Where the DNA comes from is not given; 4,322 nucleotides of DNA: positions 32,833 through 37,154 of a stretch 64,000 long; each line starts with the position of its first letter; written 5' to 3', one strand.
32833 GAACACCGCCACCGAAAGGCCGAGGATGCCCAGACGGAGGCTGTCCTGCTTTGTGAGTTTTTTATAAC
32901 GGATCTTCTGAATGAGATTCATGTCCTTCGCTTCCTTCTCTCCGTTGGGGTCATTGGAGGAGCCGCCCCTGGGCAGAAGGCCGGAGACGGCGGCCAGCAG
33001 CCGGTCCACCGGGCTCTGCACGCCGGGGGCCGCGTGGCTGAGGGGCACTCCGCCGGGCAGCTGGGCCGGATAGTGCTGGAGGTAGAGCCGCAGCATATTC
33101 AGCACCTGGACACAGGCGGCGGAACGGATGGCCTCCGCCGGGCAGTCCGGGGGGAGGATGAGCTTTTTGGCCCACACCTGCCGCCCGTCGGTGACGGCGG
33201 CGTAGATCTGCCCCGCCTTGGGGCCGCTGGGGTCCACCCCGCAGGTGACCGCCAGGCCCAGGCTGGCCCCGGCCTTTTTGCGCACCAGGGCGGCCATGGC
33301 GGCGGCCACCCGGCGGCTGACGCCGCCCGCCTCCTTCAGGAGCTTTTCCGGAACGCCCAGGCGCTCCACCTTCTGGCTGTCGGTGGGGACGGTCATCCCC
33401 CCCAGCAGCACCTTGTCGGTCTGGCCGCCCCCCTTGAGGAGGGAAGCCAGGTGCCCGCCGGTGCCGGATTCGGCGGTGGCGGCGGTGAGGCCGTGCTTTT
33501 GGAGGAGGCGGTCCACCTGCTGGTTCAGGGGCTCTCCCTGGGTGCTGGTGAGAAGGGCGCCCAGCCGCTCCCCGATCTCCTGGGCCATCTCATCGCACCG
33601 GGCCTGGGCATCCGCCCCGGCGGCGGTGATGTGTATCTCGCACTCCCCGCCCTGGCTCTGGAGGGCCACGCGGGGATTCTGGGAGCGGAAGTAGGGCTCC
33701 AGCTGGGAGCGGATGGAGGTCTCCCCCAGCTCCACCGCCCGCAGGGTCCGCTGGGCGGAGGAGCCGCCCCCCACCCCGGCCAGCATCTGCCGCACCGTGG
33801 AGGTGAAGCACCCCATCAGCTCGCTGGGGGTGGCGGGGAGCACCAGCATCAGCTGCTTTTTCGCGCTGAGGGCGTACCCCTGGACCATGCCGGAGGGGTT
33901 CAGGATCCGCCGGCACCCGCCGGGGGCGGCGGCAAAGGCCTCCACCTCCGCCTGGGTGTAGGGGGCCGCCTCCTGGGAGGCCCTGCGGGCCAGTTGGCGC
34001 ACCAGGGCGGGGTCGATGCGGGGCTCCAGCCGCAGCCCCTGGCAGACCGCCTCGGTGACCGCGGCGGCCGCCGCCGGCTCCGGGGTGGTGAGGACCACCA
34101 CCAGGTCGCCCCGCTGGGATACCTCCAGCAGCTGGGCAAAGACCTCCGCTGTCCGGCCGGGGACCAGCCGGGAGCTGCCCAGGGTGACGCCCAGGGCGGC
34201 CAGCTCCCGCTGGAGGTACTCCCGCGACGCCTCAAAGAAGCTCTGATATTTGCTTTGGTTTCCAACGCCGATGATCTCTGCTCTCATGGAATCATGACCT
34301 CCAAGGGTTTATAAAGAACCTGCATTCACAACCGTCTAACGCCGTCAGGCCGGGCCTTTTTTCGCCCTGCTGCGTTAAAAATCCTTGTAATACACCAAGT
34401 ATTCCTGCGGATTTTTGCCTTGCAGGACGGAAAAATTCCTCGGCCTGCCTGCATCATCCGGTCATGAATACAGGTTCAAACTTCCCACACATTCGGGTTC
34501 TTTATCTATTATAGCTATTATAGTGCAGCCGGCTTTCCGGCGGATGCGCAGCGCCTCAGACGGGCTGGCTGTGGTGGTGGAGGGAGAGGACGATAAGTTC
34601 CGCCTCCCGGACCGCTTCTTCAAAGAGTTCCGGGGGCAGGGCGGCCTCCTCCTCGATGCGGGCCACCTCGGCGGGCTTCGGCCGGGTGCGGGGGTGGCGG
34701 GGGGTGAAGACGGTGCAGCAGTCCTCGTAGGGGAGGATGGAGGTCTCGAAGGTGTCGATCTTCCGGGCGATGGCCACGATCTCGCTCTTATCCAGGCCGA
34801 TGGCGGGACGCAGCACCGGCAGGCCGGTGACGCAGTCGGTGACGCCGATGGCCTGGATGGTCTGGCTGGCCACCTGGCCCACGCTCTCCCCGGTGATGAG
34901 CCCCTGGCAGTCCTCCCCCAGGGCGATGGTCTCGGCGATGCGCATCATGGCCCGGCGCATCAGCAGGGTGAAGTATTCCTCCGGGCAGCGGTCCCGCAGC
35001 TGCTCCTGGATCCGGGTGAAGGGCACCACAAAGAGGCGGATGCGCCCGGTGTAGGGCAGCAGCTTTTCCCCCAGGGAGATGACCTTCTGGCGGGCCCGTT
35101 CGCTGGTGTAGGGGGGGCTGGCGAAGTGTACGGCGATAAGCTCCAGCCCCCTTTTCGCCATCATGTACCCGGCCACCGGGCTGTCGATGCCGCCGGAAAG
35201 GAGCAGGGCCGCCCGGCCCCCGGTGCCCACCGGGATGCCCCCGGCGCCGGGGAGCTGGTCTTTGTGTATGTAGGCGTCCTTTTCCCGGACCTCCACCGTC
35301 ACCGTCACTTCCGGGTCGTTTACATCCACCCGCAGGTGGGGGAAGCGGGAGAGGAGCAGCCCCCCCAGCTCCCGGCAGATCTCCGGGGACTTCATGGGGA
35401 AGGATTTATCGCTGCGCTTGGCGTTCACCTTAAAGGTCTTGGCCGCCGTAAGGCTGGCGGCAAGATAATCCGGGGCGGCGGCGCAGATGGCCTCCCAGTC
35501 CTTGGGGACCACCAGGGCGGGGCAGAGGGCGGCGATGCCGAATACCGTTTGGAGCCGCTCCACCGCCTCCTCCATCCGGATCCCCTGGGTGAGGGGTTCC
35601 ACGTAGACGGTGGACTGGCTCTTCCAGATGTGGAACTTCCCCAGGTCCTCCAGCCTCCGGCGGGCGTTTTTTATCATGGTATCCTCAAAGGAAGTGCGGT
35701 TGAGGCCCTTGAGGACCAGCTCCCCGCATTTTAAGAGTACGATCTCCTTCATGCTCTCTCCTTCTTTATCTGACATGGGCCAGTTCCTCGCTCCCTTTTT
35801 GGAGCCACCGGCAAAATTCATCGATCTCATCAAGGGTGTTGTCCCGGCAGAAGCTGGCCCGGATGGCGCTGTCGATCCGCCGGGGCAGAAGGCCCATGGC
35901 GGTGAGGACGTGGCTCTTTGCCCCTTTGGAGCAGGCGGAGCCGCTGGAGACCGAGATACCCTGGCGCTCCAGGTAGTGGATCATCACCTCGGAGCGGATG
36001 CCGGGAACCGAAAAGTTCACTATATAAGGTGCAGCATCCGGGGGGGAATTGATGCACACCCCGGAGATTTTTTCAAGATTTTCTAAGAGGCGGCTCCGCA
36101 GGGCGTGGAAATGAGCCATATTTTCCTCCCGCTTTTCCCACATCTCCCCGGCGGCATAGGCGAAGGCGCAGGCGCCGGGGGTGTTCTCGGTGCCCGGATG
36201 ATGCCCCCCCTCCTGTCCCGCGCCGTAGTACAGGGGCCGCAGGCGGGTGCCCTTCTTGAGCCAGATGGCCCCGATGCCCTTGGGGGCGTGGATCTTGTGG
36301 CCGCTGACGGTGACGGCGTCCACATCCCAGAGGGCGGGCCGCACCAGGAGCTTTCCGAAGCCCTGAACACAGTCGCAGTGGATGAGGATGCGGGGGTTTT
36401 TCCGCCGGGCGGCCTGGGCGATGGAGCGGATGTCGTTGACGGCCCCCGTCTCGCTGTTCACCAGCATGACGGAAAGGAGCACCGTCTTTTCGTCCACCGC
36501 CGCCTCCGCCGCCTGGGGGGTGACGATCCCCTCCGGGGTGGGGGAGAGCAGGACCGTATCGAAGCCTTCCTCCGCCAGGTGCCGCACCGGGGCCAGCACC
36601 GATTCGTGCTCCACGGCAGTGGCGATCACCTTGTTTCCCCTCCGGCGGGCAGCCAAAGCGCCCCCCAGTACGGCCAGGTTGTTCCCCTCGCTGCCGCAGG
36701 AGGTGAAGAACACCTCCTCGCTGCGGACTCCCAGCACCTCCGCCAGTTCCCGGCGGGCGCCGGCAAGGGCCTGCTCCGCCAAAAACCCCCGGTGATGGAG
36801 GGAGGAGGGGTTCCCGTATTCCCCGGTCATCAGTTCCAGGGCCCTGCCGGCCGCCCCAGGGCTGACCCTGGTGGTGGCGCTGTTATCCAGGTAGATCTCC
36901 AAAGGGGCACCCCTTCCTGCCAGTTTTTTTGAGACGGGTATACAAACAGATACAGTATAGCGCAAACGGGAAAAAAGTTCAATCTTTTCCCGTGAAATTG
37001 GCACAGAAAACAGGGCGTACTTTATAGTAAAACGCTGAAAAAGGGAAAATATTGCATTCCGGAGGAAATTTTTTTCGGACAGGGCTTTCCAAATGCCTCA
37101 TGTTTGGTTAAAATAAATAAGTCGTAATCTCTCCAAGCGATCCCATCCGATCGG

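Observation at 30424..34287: Transmembrane fusion of a degenerate CinA with an intact class B sortase and Ig-like domains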

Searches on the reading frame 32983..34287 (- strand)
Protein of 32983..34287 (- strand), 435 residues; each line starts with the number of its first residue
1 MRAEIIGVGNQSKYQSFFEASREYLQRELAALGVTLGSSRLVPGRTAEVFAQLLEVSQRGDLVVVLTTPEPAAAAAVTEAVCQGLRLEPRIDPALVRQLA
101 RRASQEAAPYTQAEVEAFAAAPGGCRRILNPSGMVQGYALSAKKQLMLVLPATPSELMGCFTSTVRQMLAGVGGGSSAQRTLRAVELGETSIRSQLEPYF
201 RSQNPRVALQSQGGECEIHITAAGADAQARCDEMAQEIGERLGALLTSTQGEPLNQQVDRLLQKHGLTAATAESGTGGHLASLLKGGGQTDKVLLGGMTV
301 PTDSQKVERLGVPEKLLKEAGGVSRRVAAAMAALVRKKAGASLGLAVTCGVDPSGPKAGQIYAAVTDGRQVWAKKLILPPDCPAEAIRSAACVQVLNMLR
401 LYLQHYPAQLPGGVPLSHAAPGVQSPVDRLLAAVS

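Call 6: search_solved_structures(query=window:32983-34287:-, max_evalue=0.001, show_alignments=2)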
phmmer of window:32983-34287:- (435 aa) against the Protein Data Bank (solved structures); distinct sequences matched with E-value up to 0.001: 10.
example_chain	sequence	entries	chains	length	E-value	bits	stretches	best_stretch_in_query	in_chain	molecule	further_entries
6mr3_A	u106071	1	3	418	4.1e-18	69.1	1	1-403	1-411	Putative competence-damage inducible protein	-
4cta_A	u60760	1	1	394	4.7e-16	62.3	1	2-390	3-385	CINA-LIKE PROTEIN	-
4ct8_A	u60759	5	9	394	4.8e-16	62.3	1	2-390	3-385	CINA-LIKE PROTEIN | CINA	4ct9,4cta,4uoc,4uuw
4uux_A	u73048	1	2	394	7.3e-16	61.7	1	2-390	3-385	CINA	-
5kol_A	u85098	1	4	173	6.7e-09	38.8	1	255-360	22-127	Uncharacterized protein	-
5vu3_A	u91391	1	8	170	6.9e-07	32.1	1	255-382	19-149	Competence damage-inducible protein A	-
6l19_A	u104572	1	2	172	1.1e-06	31.4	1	249-361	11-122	PncC family amidohydrolase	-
5v01_A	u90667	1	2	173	2.2e-05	27.2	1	253-388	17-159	Competence damage-inducible protein A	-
2a9s_A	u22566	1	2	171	3.1e-05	26.7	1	264-358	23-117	competence/damage-inducible protein CinA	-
5kvk_A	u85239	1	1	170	7.5e-05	25.4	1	254-387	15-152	Protein KP700603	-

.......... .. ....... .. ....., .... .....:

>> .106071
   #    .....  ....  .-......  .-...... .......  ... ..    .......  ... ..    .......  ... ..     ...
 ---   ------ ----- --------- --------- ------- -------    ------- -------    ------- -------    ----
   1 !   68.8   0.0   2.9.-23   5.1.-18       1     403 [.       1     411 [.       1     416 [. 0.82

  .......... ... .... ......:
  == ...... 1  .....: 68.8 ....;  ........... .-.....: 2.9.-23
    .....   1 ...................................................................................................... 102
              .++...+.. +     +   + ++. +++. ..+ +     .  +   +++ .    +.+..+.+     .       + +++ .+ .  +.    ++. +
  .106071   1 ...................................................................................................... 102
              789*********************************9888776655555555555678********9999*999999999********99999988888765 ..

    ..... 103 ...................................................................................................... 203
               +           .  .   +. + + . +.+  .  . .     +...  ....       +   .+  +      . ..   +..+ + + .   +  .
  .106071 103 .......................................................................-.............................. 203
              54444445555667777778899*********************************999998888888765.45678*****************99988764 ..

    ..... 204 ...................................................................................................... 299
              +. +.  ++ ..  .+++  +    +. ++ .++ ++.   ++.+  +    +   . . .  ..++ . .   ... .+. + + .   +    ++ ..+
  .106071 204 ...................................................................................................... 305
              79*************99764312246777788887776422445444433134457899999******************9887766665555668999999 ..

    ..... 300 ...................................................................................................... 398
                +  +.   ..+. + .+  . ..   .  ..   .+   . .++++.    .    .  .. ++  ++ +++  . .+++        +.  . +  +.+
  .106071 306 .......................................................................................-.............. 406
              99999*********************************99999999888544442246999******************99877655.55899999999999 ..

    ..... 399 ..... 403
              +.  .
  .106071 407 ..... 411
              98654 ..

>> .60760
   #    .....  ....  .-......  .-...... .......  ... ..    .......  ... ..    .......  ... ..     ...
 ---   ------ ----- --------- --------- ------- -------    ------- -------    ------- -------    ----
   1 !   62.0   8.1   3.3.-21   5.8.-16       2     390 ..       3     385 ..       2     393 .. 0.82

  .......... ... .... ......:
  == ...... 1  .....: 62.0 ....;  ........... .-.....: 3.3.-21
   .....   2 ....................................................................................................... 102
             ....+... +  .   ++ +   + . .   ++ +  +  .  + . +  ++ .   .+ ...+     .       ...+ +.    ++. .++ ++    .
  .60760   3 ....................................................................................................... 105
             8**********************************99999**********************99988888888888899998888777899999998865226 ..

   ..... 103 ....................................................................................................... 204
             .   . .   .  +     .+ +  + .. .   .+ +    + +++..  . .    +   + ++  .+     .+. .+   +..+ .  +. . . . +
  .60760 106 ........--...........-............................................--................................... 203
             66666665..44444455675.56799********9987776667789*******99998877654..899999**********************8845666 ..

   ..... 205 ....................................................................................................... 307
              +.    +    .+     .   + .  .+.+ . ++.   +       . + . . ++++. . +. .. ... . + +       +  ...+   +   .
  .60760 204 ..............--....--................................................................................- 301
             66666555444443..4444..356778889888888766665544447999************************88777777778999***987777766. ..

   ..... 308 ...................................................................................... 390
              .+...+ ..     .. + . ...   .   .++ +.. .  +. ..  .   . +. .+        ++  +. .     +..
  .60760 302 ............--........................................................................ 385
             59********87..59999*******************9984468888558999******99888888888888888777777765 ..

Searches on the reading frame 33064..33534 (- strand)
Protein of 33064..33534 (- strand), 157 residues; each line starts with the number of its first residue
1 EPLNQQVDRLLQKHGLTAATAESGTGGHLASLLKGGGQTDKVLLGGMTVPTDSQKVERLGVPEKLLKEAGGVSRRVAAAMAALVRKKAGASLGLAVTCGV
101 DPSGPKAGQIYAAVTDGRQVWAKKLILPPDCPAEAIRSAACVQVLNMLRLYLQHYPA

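Call 62: search_solved_structures(query=window:33064-33534:-, max_evalue=0.01, show_alignments=5)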
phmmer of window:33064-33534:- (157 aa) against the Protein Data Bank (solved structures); distinct sequences matched with E-value up to 0.01: 10.
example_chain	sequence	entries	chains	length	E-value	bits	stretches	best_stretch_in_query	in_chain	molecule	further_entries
5kol_A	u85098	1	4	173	1.9e-09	40.9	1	12-109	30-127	Uncharacterized protein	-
5vu3_A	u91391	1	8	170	2.3e-07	34.1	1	9-132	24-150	Competence damage-inducible protein A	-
4ct8_A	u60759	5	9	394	3.1e-07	33.7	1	4-139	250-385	CINA-LIKE PROTEIN | CINA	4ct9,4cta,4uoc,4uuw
4cta_A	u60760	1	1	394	3.1e-07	33.7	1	4-139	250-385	CINA-LIKE PROTEIN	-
4uux_A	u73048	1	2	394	3.1e-07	33.7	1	4-139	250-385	CINA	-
6l19_A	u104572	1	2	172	5.7e-07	32.8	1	10-110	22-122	PncC family amidohydrolase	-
6mr3_A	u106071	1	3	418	1.5e-06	31.5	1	4-152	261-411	Putative competence-damage inducible protein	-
2a9s_A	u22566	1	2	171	6.7e-06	29.4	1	14-107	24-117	competence/damage-inducible protein CinA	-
5v01_A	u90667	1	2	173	7.2e-06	29.3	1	3-137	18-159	Competence damage-inducible protein A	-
5kvk_A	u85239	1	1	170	2.2e-05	27.7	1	3-136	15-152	Protein KP700603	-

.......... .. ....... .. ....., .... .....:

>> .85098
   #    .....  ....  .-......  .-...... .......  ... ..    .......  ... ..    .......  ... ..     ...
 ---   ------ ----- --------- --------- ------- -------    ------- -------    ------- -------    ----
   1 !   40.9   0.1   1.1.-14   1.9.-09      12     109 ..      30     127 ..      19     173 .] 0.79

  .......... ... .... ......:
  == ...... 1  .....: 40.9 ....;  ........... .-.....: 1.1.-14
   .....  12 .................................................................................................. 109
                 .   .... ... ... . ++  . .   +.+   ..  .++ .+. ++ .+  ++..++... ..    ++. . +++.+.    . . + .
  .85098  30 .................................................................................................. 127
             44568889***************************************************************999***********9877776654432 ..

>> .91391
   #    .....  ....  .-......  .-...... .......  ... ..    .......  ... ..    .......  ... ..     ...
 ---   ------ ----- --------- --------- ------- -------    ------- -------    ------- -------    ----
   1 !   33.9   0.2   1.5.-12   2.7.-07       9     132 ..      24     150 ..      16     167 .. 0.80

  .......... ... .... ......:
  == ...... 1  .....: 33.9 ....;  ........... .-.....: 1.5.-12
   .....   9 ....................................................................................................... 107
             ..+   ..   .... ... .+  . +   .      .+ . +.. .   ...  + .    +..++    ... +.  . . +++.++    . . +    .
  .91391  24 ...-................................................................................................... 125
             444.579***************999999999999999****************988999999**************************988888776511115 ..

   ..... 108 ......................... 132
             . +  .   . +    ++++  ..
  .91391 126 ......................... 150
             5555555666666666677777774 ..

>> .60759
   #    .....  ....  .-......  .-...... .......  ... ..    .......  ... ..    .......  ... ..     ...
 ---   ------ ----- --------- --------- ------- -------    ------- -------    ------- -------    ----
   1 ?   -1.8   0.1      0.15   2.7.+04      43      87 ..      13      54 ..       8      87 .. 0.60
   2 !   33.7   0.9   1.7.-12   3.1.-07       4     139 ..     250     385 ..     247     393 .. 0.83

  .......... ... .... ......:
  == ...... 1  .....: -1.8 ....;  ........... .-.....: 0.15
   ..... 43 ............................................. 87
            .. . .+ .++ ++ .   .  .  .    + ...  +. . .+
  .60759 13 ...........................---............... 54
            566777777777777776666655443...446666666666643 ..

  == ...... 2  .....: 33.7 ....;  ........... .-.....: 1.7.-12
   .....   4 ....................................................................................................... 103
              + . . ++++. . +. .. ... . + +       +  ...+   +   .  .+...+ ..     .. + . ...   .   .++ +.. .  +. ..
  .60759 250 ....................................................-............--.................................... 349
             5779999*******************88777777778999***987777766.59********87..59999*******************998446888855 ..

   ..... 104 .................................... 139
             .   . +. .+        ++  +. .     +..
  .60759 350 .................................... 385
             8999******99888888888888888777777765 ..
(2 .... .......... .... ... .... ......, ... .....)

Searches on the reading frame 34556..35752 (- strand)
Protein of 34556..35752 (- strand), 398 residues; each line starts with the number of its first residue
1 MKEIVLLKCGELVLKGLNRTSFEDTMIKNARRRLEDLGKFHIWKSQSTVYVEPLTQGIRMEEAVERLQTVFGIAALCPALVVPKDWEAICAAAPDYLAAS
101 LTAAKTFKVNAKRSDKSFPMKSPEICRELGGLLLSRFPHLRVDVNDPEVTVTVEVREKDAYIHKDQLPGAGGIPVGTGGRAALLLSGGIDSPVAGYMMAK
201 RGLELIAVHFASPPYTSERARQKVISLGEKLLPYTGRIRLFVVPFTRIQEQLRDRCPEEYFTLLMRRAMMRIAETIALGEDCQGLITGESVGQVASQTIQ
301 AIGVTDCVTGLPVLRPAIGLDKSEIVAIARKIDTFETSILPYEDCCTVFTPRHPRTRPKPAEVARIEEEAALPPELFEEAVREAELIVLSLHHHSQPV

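Call 72: search_protein_families(library=pfam, proteins=[window:34556-35752:-], max_evalue=0.0001)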
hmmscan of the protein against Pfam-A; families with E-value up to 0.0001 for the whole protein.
window:34556-35752:- (398 aa): 3 families
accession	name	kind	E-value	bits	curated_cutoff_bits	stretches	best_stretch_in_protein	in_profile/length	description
PF02568.20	ThiI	-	5.7e-67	225.6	20.5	1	176-371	1-196/197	Thiamine biosynthesis protein (ThiI)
PF22025.1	ThiI_fer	-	1e-19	71.2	25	1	5-77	2-72/72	ThiI ferredoxin-like domain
PF02926.22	THUMP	-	7.8e-16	58.7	20.6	1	84-162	2-81/84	THUMP domain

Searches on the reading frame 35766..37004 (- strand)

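Call 72: search_protein_families(library=pfam, proteins=[window:35766-37004:-], max_evalue=0.0001)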
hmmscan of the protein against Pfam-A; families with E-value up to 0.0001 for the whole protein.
window:35766-37004:- (412 aa): 1 family
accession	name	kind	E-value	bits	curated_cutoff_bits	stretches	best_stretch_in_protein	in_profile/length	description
PF00266.25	Aminotran_5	-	1.7e-67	228.4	21.5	1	37-397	1-371/371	Aminotransferase class-V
